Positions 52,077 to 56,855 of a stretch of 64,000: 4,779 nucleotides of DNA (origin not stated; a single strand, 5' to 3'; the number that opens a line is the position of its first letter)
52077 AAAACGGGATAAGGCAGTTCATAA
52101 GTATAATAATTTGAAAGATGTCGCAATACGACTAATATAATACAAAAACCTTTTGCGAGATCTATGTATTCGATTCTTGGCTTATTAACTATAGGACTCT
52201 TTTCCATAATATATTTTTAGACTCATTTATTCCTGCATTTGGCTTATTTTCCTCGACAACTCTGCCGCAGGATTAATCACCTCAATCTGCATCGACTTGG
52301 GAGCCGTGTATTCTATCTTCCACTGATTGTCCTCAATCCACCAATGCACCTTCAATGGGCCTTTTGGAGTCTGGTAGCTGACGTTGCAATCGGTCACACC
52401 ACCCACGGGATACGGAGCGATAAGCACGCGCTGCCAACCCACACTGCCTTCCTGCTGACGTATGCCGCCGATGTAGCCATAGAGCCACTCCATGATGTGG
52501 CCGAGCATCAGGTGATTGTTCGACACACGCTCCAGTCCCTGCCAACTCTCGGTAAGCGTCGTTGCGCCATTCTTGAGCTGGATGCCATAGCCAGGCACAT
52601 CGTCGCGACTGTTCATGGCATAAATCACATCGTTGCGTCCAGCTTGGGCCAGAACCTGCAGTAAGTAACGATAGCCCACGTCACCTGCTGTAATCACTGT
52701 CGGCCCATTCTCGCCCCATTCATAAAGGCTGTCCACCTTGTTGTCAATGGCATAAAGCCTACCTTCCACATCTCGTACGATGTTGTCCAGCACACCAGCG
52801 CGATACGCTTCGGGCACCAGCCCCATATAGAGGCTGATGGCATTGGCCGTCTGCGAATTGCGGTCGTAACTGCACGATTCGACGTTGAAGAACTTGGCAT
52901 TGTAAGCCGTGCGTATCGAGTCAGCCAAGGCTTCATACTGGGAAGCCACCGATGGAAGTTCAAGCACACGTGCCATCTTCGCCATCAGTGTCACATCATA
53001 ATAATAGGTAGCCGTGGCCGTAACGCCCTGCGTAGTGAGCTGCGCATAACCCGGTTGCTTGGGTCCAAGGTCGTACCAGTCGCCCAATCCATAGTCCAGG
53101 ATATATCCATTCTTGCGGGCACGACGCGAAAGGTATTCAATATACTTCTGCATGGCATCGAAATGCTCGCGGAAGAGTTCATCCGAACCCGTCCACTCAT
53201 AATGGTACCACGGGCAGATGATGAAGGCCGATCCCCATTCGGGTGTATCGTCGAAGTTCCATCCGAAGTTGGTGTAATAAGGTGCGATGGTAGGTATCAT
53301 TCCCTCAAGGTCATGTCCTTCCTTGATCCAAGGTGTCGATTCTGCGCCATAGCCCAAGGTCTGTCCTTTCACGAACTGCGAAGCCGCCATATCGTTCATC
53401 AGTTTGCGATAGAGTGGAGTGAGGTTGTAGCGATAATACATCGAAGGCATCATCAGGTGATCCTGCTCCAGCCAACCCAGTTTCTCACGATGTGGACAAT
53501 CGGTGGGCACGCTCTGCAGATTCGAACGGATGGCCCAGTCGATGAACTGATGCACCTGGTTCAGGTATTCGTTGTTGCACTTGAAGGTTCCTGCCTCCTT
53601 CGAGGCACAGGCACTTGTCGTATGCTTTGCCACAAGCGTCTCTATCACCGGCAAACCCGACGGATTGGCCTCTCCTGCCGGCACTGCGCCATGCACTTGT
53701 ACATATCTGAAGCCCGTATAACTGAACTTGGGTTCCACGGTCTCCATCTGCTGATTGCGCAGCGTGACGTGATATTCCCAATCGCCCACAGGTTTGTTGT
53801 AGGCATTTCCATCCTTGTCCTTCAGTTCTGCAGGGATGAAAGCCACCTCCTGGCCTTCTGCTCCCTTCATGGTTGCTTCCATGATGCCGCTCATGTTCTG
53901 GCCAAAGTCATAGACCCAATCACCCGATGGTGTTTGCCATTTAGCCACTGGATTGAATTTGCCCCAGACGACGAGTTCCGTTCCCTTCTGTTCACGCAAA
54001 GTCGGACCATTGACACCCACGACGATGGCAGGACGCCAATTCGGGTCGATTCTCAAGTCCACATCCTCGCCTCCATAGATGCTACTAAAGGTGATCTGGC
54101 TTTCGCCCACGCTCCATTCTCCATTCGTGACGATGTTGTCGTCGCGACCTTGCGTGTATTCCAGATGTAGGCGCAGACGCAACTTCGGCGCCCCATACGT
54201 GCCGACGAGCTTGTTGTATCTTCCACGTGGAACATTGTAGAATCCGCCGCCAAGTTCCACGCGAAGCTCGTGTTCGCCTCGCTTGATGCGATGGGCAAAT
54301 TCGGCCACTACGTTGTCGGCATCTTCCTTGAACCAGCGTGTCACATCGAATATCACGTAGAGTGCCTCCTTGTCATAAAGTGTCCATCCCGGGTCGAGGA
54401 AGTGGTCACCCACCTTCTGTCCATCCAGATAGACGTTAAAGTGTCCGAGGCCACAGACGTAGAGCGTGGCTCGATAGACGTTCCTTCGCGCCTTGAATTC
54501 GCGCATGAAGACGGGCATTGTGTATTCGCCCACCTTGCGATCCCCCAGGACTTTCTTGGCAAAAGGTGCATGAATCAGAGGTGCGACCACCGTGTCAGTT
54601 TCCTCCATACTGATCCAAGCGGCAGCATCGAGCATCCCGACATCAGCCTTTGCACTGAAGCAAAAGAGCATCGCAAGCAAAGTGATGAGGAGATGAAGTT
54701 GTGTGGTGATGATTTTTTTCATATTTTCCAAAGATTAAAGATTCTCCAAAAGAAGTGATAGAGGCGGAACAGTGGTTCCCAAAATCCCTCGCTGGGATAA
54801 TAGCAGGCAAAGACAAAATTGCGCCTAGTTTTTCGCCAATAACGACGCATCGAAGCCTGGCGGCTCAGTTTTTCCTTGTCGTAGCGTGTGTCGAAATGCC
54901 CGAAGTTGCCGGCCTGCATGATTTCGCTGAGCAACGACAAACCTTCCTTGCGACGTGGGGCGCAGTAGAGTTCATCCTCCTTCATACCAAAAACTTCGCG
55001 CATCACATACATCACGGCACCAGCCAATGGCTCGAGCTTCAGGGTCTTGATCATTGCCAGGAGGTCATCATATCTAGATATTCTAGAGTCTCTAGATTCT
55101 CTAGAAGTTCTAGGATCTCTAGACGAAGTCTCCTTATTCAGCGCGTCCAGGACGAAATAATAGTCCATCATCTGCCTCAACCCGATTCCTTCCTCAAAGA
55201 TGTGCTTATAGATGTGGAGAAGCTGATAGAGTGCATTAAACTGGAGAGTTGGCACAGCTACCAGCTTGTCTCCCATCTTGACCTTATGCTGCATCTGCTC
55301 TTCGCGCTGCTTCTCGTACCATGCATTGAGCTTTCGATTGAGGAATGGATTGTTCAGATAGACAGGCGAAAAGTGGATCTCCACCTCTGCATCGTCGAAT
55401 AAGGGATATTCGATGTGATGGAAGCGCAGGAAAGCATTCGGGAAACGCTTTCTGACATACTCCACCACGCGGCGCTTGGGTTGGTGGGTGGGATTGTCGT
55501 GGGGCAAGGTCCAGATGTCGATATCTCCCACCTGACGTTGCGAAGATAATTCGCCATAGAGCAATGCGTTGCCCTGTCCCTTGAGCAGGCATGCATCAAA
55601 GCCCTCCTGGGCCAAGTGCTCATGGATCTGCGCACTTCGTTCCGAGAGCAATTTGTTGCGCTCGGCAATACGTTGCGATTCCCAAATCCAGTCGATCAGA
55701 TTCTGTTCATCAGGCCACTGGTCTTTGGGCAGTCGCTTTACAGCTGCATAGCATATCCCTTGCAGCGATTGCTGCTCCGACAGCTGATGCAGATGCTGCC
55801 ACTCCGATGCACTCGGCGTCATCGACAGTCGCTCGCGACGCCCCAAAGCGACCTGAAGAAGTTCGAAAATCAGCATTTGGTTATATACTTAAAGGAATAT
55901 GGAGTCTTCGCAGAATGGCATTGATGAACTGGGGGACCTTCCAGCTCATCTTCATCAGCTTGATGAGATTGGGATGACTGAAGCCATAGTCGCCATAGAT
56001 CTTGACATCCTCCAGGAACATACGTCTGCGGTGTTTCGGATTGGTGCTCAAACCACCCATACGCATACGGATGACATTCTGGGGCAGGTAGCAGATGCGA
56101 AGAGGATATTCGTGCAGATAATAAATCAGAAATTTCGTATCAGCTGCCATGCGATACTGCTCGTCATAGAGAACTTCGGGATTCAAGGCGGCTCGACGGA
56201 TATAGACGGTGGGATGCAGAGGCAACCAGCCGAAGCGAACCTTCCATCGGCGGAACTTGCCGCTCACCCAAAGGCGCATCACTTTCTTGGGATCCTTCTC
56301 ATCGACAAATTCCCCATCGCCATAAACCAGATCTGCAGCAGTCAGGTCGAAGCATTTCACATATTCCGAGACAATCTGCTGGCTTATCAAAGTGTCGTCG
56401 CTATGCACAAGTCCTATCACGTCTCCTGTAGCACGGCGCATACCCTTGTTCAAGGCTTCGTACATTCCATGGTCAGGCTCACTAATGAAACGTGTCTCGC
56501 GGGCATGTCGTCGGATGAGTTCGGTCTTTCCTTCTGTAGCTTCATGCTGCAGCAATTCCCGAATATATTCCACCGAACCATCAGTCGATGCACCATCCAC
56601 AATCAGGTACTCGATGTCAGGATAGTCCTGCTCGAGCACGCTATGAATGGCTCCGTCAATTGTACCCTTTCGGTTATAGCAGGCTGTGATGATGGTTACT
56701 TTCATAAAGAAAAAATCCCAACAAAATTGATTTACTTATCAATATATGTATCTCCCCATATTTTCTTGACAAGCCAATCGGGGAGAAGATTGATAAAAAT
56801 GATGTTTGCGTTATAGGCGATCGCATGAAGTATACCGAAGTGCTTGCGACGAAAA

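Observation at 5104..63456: Window-wide family of degenerate 9-11 bp phased repeat arrays at gene boundaries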

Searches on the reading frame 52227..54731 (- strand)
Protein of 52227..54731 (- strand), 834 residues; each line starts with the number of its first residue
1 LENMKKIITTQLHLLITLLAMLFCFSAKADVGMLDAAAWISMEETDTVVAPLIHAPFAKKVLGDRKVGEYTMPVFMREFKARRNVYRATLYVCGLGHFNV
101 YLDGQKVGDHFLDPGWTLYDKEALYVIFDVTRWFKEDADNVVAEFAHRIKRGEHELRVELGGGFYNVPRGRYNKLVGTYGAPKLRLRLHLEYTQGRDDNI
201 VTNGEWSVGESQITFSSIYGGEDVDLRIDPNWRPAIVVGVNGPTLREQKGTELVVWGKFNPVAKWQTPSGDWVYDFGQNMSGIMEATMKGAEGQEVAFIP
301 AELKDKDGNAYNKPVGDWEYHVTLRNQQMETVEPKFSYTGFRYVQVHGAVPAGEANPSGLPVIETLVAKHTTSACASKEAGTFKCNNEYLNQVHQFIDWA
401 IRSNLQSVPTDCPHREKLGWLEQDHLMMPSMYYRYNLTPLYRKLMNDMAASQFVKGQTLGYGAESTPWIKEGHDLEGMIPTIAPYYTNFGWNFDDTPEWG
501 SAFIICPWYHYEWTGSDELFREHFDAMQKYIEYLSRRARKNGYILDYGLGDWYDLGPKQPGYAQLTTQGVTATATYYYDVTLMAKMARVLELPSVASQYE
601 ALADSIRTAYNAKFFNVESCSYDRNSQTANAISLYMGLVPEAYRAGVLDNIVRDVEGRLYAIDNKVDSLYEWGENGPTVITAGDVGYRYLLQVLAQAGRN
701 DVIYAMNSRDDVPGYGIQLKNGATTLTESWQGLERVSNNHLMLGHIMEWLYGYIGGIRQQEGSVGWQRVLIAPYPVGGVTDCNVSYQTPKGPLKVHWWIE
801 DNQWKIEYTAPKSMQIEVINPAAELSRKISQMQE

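Call 39: search_protein_families(library=pfam, proteins=[window:52227-54731:-], max_evalue=0.001)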
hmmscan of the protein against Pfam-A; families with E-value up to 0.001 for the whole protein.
window:52227-54731:- (834 aa): 4 families
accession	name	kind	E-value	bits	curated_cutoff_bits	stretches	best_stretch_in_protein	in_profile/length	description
PF17389.8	Bac_rhamnosid6H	-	5.4e-87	292.7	24.5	1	379-754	2-339/339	Bacterial alpha-L-rhamnosidase 6 hairpin glycosidase domain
PF08531.16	Bac_rhamnosid_N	-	4.4e-34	118.2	25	1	84-232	2-137/172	Alpha-L-rhamnosidase N-terminal domain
PF05592.18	Bac_rhamnosid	-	6.5e-18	65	22.2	1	266-351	2-88/102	Bacterial alpha-L-rhamnosidase concanavalin-like domain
PF17390.7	Bac_rhamnosid_C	-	2e-10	40.7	22.1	1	756-825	1-68/78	Bacterial alpha-L-rhamnosidase C-terminal domain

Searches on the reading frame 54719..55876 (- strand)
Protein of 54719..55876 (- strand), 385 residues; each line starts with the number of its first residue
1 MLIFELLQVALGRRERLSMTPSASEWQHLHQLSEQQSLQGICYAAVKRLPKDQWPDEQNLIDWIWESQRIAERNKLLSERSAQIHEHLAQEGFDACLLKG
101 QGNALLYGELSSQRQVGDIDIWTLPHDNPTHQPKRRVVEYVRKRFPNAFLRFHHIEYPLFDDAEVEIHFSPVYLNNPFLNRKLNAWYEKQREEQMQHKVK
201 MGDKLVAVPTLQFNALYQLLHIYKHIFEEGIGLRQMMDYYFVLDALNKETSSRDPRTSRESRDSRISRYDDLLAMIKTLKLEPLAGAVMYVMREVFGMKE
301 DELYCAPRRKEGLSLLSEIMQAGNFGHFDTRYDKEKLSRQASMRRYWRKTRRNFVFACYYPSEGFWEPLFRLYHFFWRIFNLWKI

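Call 39: search_protein_families(library=pfam, proteins=[window:54719-55876:-], max_evalue=0.001)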
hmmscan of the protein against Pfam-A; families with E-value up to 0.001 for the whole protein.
window:54719-55876:- (385 aa): 1 family
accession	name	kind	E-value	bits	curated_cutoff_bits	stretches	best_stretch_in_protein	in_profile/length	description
PF14907.12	NTP_transf_5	-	1.5e-28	100.5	31.2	1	23-248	2-217/249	Uncharacterised nucleotidyltransferase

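Call 67: find_homologous_proteins(query=window:54719-55876:-, max_evalue=1e-30)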
Query window:54719-55876:- (385 aa): 3064 proteins with E <= 1e-30 among 4470 candidates; the best 120 are listed.
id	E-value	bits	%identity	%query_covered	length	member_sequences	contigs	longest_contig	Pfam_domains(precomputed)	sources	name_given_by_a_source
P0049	2.6e-258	875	98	100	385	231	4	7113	PF14907.13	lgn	-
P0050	7.6e-231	784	88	100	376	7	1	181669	PF14907.13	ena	-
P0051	8.6e-231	784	86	100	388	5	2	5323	PF14907.13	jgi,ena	-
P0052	1.3e-228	777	86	100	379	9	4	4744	PF14907.13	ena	-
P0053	4.5e-217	739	81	100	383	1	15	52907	PF14907.13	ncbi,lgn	-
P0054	9.3e-216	734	81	100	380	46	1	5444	PF14907.13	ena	-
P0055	9.6e-216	734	82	100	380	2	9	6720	PF14907.13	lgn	-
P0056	1.2e-215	734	83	100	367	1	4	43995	PF14907.13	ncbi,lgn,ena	-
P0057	7.8e-211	718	80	100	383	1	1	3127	PF14907.13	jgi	-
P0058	8.4e-208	708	80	100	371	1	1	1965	PF14907.13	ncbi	-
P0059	1.7e-201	687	77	100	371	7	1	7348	PF14907.13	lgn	-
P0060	1.4e-196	671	74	100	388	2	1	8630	PF14907.13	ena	-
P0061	1.0e-160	553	61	100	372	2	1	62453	PF14907.13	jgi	-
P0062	2.1e-160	552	61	100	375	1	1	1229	PF14907.13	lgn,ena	-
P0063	1.6e-158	546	61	100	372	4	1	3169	PF14907.13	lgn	-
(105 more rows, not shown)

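Call 69: find_encoding_contigs(protein=P0050, flank=10000, max_places=1)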
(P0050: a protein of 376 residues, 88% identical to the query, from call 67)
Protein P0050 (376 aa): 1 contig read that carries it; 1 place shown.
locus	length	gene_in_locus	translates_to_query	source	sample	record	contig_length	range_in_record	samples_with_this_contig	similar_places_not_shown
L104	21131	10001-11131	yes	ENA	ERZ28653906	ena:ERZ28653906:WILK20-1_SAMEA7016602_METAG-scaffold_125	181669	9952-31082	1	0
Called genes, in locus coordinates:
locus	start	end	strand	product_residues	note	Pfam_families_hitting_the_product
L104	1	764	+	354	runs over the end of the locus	PF01757:Acyl_transf_3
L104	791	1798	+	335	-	-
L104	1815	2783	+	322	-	-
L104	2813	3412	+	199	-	-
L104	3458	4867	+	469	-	-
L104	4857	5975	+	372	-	PF00534:Glycos_transf_1, PF13692:Glyco_trans_1_4, PF20706:GT4-conflict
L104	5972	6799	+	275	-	PF00535:Glycos_transf_2, PF13641:Glyco_tranf_2_3 (faint)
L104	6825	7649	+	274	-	PF00535:Glycos_transf_2, PF13641:Glyco_tranf_2_3 (weak)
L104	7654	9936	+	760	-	PF00932:LTD, PF13290:CHB_HEX_C_1 (weak), PF08757:CotH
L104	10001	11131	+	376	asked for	PF14907:NTP_transf_5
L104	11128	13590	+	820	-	PF08531:Bac_rhamnosid_N, PF05592:Bac_rhamnosid, PF17389:Bac_rhamnosid6H, PF17390:Bac_rhamnosid_C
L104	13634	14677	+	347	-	PF01757:Acyl_transf_3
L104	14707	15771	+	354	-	PF01757:Acyl_transf_3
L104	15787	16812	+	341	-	PF01757:Acyl_transf_3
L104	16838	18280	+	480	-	PF12708:Pect-lyase_RHGA_epim (weak), PF00295:Glyco_hydro_28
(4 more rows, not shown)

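Call 70: find_encoding_contigs(protein=P0051, flank=3000, max_places=1)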
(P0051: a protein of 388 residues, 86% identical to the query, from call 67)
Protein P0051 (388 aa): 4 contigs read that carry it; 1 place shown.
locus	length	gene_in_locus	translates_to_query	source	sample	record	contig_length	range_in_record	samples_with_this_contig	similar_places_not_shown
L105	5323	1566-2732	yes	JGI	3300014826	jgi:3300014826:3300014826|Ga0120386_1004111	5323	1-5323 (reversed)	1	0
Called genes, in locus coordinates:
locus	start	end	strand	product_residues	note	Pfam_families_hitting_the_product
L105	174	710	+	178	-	PF02698:DUF218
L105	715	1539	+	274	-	PF00535:Glycos_transf_2, PF13641:Glyco_tranf_2_3 (weak)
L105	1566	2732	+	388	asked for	PF14907:NTP_transf_5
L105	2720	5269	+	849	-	PF08531:Bac_rhamnosid_N, PF05592:Bac_rhamnosid, PF17389:Bac_rhamnosid6H, PF17390:Bac_rhamnosid_C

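Call 71: find_encoding_contigs(protein=P0060, flank=5000, max_places=1)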
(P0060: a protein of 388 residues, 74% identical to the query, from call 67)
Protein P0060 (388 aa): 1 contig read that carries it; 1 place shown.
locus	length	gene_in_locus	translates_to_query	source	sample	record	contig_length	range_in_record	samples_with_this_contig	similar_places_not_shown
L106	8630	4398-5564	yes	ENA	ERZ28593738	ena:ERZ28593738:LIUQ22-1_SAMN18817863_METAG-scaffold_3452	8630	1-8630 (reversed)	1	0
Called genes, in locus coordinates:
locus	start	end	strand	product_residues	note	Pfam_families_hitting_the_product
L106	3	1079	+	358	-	?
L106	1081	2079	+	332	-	PF22882:GT-D-like (faint)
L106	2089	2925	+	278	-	PF00535:Glycos_transf_2, PF13641:Glyco_tranf_2_3 (weak)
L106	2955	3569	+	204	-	PF02698:DUF218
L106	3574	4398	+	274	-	PF00535:Glycos_transf_2, PF13641:Glyco_tranf_2_3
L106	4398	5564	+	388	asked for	PF14907:NTP_transf_5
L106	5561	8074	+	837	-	PF08531:Bac_rhamnosid_N, PF05592:Bac_rhamnosid, PF17389:Bac_rhamnosid6H, PF17390:Bac_rhamnosid_C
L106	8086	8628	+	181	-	?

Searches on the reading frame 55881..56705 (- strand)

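Call 39: search_protein_families(library=pfam, proteins=[window:55881-56705:-], max_evalue=0.001)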
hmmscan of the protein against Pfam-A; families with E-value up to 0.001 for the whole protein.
window:55881-56705:- (274 aa): 2 families
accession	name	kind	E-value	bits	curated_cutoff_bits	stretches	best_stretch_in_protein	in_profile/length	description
PF00535.33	Glycos_transf_2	-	7.3e-21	75.3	23.3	1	4-156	1-144/168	Glycosyl transferase family 2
PF13641.12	Glyco_tranf_2_3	-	2.1e-06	28.4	27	1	3-213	3-210/230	Glycosyltransferase like family 2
